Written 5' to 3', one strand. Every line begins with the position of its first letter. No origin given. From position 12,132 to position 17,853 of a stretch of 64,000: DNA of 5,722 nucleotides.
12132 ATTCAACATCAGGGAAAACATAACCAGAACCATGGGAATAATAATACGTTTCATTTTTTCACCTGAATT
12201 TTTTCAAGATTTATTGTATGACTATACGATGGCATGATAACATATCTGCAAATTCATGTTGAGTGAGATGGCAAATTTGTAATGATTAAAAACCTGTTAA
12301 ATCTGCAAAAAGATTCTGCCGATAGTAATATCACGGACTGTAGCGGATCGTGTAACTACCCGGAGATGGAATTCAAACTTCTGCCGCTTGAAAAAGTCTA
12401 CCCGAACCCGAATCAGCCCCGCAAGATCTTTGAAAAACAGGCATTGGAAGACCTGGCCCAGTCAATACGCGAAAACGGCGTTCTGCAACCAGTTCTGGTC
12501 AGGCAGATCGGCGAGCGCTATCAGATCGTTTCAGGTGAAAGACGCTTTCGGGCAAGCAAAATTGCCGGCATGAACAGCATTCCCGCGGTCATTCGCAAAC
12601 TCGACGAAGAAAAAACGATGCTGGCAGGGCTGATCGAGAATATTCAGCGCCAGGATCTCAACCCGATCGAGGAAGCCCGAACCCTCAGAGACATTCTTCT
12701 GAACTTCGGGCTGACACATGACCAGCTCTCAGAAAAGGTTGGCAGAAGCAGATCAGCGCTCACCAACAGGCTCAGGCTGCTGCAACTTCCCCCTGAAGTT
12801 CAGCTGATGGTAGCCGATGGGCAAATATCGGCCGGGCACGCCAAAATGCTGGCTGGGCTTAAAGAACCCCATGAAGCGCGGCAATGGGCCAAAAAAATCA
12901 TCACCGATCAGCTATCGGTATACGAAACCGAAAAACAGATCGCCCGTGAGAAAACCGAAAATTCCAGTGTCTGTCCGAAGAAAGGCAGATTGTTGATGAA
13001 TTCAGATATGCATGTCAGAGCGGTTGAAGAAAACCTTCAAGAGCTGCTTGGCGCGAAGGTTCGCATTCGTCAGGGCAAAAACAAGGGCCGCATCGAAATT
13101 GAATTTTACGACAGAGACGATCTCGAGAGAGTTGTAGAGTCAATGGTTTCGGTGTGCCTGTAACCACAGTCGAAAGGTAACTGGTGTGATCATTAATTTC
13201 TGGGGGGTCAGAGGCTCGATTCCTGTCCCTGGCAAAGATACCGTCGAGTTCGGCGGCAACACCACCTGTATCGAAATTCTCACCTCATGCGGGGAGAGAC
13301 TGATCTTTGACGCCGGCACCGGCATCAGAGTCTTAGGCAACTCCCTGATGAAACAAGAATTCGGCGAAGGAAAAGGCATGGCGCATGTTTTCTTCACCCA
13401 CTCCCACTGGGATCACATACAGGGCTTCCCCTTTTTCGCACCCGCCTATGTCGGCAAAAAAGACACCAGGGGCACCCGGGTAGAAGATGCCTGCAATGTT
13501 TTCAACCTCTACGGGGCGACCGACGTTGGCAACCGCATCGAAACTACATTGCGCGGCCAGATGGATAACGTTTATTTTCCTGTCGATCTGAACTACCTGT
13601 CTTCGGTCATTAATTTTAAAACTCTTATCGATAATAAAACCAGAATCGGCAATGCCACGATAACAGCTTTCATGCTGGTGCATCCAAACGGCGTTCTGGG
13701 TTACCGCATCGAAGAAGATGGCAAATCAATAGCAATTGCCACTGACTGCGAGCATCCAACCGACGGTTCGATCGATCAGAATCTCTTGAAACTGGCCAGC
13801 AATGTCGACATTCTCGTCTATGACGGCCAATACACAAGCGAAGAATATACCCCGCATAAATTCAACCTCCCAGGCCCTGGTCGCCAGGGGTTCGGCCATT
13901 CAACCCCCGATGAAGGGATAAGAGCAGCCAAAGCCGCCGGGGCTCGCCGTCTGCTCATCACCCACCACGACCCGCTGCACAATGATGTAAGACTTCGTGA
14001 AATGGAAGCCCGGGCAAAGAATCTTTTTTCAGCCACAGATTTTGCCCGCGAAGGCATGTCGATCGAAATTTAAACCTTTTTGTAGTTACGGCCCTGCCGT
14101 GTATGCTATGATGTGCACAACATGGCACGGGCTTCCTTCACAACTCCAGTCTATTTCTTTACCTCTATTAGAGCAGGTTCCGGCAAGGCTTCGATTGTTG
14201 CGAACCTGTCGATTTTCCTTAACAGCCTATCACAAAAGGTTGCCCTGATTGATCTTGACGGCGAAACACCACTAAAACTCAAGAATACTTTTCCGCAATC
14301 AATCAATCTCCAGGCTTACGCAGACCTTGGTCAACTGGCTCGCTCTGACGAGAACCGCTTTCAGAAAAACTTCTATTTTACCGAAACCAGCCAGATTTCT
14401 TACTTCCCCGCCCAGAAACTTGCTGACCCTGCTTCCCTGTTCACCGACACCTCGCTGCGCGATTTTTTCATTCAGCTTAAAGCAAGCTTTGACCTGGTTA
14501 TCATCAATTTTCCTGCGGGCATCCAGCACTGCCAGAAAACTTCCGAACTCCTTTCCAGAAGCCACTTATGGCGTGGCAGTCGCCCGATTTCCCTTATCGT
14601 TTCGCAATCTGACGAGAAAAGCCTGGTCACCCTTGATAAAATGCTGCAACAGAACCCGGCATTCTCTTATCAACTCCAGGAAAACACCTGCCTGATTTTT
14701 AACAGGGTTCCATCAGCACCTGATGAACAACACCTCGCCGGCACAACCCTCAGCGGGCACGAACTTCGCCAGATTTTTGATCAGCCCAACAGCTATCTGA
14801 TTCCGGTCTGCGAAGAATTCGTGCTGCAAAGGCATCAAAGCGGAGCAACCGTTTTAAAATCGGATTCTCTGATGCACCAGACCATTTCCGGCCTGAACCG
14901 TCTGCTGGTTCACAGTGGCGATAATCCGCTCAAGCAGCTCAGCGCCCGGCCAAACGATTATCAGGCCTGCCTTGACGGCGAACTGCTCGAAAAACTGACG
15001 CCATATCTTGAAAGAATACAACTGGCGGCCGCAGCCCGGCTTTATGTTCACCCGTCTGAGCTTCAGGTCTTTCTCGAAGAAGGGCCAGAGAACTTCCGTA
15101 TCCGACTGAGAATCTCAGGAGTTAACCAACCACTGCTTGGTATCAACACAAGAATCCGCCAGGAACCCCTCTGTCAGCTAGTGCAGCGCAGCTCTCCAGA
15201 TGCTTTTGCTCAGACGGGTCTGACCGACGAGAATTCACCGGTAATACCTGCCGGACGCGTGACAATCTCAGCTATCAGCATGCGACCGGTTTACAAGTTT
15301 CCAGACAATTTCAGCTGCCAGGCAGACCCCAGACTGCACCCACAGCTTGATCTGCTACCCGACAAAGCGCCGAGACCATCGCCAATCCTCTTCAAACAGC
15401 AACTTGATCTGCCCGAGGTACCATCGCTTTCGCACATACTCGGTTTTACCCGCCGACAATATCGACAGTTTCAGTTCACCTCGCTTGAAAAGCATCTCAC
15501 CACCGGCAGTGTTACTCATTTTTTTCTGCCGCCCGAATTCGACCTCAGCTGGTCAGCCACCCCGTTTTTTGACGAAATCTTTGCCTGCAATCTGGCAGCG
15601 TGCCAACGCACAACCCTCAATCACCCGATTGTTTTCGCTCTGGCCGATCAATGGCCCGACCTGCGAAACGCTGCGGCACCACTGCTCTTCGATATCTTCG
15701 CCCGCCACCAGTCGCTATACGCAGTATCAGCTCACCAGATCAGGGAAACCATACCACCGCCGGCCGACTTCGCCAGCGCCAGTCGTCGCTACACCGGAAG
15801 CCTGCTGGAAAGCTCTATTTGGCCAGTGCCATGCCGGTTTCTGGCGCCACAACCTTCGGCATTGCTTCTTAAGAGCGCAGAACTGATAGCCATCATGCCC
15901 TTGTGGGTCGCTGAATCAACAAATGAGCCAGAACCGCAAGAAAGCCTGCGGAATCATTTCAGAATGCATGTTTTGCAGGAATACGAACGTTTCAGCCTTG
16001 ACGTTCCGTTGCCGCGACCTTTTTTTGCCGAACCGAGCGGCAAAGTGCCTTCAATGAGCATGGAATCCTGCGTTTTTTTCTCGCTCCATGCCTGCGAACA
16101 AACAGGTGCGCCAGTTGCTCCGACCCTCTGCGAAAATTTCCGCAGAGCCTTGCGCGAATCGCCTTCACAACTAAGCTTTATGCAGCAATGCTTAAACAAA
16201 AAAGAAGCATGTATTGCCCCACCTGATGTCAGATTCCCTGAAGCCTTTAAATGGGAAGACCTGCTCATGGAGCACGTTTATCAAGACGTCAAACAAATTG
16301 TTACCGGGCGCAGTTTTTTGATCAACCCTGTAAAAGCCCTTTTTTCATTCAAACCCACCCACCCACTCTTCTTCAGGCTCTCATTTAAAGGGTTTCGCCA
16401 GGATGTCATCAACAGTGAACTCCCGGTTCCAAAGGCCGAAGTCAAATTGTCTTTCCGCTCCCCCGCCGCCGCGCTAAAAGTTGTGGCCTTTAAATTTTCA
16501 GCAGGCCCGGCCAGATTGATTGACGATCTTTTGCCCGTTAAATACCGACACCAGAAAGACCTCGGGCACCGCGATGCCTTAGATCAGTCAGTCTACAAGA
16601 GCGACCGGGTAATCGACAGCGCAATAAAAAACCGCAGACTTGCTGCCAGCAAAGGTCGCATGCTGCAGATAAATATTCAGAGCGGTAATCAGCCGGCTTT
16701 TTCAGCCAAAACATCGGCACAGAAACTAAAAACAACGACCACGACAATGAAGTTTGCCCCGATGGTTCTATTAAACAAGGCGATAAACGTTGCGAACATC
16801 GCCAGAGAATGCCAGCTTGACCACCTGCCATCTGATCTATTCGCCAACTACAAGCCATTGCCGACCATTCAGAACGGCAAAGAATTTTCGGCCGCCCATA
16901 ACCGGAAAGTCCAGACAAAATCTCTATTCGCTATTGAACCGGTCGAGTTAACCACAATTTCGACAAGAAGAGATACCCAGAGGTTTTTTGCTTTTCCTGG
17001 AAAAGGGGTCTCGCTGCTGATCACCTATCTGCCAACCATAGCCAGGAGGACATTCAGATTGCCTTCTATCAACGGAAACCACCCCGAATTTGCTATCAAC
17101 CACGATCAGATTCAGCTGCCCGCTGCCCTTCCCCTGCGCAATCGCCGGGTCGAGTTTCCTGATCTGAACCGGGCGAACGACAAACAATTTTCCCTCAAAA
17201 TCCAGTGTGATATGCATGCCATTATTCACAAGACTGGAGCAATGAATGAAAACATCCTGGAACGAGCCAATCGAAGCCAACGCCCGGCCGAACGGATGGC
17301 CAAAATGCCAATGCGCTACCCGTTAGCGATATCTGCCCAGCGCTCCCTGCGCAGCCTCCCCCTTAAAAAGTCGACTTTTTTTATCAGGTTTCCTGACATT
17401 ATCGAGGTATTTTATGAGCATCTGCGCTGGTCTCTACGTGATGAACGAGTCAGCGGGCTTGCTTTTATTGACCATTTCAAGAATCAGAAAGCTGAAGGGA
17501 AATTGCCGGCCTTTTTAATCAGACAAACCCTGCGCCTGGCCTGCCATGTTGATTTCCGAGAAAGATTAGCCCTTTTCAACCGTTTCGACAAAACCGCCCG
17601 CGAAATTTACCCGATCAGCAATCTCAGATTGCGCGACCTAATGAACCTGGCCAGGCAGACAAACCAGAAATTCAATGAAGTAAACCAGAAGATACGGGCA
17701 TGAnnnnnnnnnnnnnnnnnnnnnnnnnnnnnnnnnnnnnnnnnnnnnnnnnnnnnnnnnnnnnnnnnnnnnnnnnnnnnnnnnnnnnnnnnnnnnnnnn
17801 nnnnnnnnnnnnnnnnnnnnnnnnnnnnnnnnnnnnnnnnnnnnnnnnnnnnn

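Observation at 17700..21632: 1310-aa polypeptide with extreme composition: Arg/Pro/Ser/Thr/Ala/Leu-rich, very few Asp/Glu/Trp/Tyr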

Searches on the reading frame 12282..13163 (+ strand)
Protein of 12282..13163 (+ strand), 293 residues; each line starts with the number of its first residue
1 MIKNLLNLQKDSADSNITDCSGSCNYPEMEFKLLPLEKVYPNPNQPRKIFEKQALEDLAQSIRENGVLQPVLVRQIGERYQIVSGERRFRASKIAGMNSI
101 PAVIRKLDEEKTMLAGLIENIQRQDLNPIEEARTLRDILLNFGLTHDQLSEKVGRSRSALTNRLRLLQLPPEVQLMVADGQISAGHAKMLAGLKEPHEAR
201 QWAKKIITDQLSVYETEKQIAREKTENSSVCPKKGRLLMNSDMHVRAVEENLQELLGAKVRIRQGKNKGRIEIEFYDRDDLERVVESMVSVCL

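Call 8: search_protein_families(library=pfam, proteins=[window:12282-13163:+], max_evalue=0.01)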
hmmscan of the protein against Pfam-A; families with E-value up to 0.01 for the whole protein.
window:12282-13163:+ (293 aa): 4 families
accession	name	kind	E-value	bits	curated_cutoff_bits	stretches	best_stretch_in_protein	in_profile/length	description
PF17762.8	HTH_ParB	-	6.4e-34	116.6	22.6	1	124-224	1-101/102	ParB HTH domain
PF02195.25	ParB_N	-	6.8e-34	116.2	26.3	1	30-122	2-95/95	ParB N-terminal domain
PF23552.2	ParB_C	-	1.8e-10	40.5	23.8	1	242-286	2-47/50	ParB dimerisation domain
PF10279.14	Latarcin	-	0.0016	19.1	25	1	107-134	14-44/64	Latarcin precursor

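Call 35: search_protein_families(library=ncbifam, proteins=[window:12282-13163:+], max_evalue=0.01)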
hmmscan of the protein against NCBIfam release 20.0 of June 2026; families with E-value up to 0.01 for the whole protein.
window:12282-13163:+ (293 aa): 8 families
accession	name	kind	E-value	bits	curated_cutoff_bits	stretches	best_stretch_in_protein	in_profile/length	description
TIGR04285.1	nucleoid_noc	exception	1.8e-64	217.6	315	1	33-261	4-235/255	nucleoid occlusion protein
TIGR00180.1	parB_part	domain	1.2e-55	188.1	58.45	1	31-207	5-186/186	ParB/RepB/Spo0J family partition protein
TIGR03734.1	PRTRC_parB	hypoth_equivalog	1.5e-38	132.7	278.6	1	44-222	6-188/555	PRTRC system ParB family protein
TIGR03454.1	partition_RepB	equivalog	1.1e-17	64.4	201.5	1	51-168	84-202/325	plasmid partitioning protein RepB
NF010406.0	PRK13832.1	subfamily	1.7e-14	53.3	640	1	40-204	13-181/578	plasmid partitioning protein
NF010440.0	PRK13866.1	equivalog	9.7e-10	38.1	522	1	54-132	89-169/336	plasmid partitioning protein RepB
NF053625.1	SerKinSerKArch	equivalog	0.00013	21.2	380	1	52-121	32-104/244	ADP-dependent L-serine kinase SerK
NF033589.0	staphy_B_SbnI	equivalog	0.0053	16.2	350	1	47-103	19-77/254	bifunctional transcriptional regulator/O-phospho-L-serine synthase SbnI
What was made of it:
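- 12282..13163 (+): ParB/Noc-like protein with N-terminal, HTH and dimerisation domains. It is the first gene of the conserved cluster. Calls 8 and 35.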

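Call 64: search_protein_families(library=padloc, proteins=[window:12282-13163:+], max_evalue=0.001)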
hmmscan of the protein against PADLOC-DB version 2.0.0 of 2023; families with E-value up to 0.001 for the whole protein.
window:12282-13163:+ (293 aa): 2 families
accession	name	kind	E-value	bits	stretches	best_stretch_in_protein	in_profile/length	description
PDLC04607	PDC-M38A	-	6e-05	19.6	0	52-93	58-102/715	-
PDLC03229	MTase_II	-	8.6e-05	19.5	1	34-113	13-93/436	Type II methyltransferase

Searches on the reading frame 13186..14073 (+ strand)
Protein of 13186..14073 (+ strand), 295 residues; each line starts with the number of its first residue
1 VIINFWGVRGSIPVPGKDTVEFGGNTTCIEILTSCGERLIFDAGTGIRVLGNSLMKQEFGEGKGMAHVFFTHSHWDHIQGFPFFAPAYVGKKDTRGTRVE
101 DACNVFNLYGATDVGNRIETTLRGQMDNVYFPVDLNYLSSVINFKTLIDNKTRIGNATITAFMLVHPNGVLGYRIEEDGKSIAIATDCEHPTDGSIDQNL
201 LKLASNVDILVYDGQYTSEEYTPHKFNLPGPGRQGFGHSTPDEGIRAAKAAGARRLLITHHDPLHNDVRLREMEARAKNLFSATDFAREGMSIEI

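Call 8: search_protein_families(library=pfam, proteins=[window:13186-14073:+], max_evalue=0.01)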
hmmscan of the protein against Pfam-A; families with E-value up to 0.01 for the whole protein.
window:13186-14073:+ (295 aa): 2 families
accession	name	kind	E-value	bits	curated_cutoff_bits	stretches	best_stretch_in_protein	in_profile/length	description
PF12706.13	Lactamase_B_2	-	2.9e-21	76.4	27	1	38-261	2-200/200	Beta-lactamase superfamily domain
PF00753.33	Lactamase_B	-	5.4e-06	26.9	22.7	1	24-88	6-67/196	Metallo-beta-lactamase superfamily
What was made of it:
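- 13186..14073 (+): Metallo-beta-lactamase-fold protein, a conserved member of the cluster. Call 8.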

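Call 64: search_protein_families(library=padloc, proteins=[window:13186-14073:+], max_evalue=0.001)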
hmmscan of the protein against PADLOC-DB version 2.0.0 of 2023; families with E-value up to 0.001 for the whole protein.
window:13186-14073:+ (295 aa): 0 families

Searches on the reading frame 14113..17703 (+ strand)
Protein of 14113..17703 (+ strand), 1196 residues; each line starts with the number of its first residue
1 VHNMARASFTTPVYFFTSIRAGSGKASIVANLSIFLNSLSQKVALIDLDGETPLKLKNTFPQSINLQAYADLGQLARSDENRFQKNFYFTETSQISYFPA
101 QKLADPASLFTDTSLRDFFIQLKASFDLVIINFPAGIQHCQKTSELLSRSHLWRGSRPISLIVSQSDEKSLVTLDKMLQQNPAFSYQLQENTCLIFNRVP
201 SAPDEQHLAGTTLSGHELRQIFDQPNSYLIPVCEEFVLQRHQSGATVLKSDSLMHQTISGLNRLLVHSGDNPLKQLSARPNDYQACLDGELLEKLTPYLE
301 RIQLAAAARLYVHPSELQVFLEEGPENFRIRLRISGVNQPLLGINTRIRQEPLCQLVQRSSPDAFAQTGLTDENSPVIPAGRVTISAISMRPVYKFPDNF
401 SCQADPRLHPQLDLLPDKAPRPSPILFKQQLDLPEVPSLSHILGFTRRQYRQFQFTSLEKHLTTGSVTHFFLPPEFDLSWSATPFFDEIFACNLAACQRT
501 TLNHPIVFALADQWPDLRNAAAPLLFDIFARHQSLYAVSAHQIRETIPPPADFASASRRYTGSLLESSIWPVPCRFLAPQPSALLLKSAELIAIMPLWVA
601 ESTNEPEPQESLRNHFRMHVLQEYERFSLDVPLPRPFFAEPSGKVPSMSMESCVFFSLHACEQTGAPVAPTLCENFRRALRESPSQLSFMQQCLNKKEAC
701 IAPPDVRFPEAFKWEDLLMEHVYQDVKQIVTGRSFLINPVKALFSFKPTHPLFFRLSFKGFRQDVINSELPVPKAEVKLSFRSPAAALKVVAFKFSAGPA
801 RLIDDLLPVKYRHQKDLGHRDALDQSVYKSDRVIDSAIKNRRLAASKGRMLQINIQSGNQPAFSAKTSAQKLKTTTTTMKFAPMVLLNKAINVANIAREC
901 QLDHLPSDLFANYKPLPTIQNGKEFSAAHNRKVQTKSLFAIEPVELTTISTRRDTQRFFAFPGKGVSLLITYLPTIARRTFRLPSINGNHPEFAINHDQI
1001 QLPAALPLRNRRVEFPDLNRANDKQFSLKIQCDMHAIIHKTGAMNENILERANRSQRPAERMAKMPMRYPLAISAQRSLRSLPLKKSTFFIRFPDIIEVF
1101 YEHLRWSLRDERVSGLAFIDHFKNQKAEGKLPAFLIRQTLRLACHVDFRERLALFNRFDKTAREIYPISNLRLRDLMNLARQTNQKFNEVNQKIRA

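Call 8: search_protein_families(library=pfam, proteins=[window:14113-17703:+], max_evalue=0.01)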
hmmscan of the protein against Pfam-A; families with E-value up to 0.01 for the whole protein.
window:14113-17703:+ (1196 aa): 2 families
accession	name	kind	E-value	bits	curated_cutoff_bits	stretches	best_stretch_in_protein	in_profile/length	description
PF01656.29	CbiA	-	0.00064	20.1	25.4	1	15-139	2-54/125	CobQ/CobB/MinD/ParA nucleotide binding domain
PF06564.18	CBP_BcsQ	-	0.00082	19.4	21.3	1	17-151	7-139/234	Cellulose biosynthesis protein BcsQ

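Call 35: search_protein_families(library=ncbifam, proteins=[window:14113-17703:+], max_evalue=0.01)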
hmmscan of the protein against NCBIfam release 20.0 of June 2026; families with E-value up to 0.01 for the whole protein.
window:14113-17703:+ (1196 aa): 5 families
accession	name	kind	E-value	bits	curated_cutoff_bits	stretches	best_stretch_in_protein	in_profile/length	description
TIGR01968.1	minD_bact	equivalog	8.3e-06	25.3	212.9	1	16-142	6-128/261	septum site-determining protein MinD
TIGR03371.1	cellulose_yhjQ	equivalog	1.8e-05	24.3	157.85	1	16-148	6-135/246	cellulose biosynthesis protein BcsQ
TIGR01969.1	minD_arch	subfamily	0.00023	20.4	201.75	1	17-140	6-123/251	cell division ATPase MinD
TIGR03029.1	EpsG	equivalog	0.00086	18.5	313.8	1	16-141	108-228/274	chain length determinant protein tyrosine kinase EpsG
TIGR01007.1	eps_fam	subfamily_domain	0.0012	18.5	108.05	1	15-134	21-136/204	polysaccharide biosynthesis tyrosine autokinase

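Call 64: search_protein_families(library=padloc, proteins=[window:14113-17703:+], max_evalue=0.001)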
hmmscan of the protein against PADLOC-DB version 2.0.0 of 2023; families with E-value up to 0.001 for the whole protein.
window:14113-17703:+ (1196 aa): 0 families

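Call 74: search_solved_structures(query=A6, max_evalue=0.1, show_alignments=2)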
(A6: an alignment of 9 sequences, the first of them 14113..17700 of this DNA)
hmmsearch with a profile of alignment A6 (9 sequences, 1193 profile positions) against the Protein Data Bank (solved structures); distinct sequences matched with E-value up to 0.1: 0.
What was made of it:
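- Closest known: MinD. Different: Catalytic residues are substituted, there is a long C-terminal extension, and a profile search finds no PDB hit (call 74).
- The MinD-like domain is weak: it is below the Pfam and NCBIfam cut-offs in the window copy, and a family profile finds no PDB hit (call 74).
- Tried and rejected: The profile gave no hit at E <= 0.1 (call 74).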

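Call 81: search_protein_families(library=phrogs, proteins=[window:14113-17703:+], max_evalue=0.01)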
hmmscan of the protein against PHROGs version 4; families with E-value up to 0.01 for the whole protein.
window:14113-17703:+ (1196 aa): 0 families
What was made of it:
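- On Any curated protein family (Pfam-A, NCBIfam, PHROGs, PADLOC) or solved structure: The target has 0 families in Pfam (call 8), NCBIfam (call 35), PADLOC (call 64) and PHROGs (call 81).
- On Anti-phage defence or mobile-element cargo: No PADLOC or PHROGs hits (calls 64, 81).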

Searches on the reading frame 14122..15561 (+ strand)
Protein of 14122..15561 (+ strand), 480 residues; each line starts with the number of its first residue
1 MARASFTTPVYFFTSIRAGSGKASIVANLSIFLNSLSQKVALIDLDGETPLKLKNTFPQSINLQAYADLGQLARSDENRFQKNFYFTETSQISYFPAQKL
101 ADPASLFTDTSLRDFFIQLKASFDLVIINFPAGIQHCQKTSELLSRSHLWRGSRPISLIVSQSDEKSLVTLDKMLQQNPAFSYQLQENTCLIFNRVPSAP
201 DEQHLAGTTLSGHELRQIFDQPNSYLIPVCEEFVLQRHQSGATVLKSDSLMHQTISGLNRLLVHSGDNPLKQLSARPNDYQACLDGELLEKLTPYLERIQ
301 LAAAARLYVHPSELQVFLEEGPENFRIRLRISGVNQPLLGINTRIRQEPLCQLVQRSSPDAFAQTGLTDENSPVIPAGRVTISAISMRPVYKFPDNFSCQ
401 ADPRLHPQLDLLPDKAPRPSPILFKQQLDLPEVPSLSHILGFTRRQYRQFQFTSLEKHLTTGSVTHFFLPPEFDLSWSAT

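Call 73: find_homologous_proteins(query=window:14122-15561:+, max_evalue=0.001)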
Query window:14122-15561:+ (480 aa): 1 proteins with E <= 0.001 among 8000 candidates.
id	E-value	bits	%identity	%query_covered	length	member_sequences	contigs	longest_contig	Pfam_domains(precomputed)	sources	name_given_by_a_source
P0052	2.2e-75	272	100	26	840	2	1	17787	-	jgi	-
